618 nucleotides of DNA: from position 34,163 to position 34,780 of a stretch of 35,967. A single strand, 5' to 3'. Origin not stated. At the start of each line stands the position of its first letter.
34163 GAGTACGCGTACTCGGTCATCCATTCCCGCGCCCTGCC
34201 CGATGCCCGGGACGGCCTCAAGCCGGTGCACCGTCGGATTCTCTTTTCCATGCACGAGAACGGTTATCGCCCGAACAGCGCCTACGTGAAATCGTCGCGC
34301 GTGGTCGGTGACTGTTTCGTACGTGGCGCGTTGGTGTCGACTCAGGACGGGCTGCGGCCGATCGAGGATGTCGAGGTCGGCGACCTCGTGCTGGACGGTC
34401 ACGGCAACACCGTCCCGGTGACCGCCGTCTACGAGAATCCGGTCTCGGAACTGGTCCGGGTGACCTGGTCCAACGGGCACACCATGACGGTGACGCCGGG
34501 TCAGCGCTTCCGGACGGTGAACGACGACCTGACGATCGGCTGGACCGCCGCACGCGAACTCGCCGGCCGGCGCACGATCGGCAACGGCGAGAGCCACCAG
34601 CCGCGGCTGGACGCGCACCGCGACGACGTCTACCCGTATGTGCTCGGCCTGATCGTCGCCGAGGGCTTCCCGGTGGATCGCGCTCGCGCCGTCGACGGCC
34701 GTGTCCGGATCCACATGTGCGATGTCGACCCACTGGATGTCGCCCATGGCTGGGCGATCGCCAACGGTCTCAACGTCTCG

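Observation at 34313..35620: A-subunit intein sits at a non-classical site and appears to lack the block-B histidine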

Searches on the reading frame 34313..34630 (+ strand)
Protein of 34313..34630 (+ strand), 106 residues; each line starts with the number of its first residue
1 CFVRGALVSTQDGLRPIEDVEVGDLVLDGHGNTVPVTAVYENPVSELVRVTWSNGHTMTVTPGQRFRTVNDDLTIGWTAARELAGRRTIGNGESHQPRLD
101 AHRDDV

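Call 28: search_protein_representatives(protein=window:34313-34630:+)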
Query: 106 residues. Proteins with E-value up to 0.001 (for the whole library): 545; up to 1e-10: 31; up to 1e-30: 2. The best 150 are listed.
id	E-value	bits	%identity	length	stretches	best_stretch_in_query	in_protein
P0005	4.0e-40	152.3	74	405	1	1-96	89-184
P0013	9.2e-32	125.4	68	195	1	1-101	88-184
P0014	1.7e-24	102.1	52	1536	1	1-101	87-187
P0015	2.5e-22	95.1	81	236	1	1-59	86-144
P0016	6.2e-21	90.6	36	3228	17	30-73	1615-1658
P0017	2.4e-20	88.7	54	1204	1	1-92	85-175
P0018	3.6e-19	85.0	49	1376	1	1-93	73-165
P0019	4.3e-19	84.7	46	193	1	1-100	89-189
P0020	3.0e-18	82.0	48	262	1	1-95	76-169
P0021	3.8e-18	81.6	43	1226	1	1-102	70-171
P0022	3.9e-18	81.6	36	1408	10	30-72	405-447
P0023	3.1e-17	78.7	51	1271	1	1-94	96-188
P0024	3.3e-17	78.6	36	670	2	1-91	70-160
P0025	4.6e-17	78.2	47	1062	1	1-89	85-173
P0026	1.3e-16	76.7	39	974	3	1-67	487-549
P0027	1.9e-16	76.2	45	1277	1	1-99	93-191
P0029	3.3e-15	72.2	47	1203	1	1-90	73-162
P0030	4.3e-15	71.8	38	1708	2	1-89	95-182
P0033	8.0e-14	67.7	42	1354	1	1-101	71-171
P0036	1.1e-11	60.9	38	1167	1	1-95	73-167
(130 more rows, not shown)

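Call 36: list_cluster_members(proteins=[P0014, P0017, P0018, P0021, P0023, P0027, P0029, P0030, P0033, P0036])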
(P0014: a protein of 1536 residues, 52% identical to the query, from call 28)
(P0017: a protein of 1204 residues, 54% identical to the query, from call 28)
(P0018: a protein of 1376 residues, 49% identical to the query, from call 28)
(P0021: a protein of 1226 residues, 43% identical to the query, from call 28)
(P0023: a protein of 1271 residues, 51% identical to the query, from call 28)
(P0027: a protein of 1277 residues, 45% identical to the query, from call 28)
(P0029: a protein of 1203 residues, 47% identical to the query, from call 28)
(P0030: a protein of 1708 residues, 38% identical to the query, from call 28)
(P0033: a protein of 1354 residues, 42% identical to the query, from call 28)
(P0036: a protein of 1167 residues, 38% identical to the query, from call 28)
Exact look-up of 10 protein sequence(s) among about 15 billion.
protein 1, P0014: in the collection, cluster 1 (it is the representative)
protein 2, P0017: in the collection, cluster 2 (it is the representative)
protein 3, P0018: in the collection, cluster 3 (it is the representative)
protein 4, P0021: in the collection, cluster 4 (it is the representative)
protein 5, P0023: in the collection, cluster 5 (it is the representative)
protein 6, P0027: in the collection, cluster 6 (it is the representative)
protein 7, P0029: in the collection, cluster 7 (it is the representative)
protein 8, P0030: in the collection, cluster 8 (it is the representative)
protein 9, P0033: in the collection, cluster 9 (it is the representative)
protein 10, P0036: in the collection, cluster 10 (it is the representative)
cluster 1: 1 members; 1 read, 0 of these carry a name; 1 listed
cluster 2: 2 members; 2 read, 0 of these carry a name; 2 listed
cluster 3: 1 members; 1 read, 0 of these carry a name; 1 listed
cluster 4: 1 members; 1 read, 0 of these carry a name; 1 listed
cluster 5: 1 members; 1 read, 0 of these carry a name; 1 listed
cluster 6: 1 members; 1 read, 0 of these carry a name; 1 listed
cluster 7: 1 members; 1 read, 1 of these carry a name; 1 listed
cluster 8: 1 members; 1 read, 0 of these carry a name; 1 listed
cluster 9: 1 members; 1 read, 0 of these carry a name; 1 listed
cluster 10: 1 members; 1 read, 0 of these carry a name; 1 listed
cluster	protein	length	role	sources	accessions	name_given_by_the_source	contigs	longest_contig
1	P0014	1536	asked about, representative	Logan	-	-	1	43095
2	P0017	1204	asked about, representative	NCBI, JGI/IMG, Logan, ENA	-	-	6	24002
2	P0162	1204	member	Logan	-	-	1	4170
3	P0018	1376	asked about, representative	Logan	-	-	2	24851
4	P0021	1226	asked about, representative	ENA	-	-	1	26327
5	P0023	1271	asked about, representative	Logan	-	-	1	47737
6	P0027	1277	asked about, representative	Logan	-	-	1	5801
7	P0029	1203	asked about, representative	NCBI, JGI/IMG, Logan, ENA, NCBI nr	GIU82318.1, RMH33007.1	MAG: DNA gyrase subunit A [Acidobacteria bacterium] | DNA gyrase subunit A | MAG: DNA gyrase subunit A [Acidobacteriota bacterium]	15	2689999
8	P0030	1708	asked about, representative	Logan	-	-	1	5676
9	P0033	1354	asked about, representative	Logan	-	-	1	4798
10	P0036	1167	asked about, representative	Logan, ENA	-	-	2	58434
